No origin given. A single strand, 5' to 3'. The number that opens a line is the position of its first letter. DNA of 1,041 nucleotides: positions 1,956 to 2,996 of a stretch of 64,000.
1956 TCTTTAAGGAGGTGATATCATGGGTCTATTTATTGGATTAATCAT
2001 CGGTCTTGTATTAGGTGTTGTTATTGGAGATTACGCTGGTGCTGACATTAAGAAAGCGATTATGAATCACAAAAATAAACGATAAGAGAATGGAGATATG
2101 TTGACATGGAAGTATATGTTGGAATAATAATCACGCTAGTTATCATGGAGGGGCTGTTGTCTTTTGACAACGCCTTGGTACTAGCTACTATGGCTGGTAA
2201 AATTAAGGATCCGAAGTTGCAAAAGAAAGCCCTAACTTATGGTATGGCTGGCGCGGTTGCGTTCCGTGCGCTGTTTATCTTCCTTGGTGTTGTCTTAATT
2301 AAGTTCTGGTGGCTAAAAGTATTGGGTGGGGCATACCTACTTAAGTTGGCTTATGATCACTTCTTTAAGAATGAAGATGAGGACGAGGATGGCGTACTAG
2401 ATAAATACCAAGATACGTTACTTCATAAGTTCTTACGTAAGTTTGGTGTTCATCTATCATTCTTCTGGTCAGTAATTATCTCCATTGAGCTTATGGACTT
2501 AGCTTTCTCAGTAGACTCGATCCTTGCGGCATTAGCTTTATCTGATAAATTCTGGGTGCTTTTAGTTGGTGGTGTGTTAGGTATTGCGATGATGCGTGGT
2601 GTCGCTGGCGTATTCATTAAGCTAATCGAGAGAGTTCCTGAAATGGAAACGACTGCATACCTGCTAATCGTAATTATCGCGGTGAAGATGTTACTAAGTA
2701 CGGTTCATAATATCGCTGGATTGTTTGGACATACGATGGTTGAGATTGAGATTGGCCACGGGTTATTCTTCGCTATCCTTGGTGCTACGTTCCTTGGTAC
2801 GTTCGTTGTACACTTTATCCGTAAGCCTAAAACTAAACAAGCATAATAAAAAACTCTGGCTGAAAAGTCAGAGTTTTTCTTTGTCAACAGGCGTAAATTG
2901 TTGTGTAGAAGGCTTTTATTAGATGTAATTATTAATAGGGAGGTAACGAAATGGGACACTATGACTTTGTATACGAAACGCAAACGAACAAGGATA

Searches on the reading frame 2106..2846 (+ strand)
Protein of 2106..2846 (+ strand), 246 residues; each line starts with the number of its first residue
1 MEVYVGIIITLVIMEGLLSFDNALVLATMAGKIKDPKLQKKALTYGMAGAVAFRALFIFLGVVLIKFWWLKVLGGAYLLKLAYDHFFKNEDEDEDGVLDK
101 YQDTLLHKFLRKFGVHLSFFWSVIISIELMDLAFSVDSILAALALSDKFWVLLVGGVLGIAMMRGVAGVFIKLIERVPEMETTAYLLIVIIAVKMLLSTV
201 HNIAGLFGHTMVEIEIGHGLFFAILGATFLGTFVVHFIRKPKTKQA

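Call 83: search_protein_families(library=pfam, proteins=[window:2106-2846:+], max_evalue=0.0001)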
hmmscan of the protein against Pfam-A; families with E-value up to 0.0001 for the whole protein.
window:2106-2846:+ (246 aa): 1 family
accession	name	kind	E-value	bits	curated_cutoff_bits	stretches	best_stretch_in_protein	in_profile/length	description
PF03741.22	TerC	-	1.2e-49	168.9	27.8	1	9-198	1-177/178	Integral membrane protein TerC family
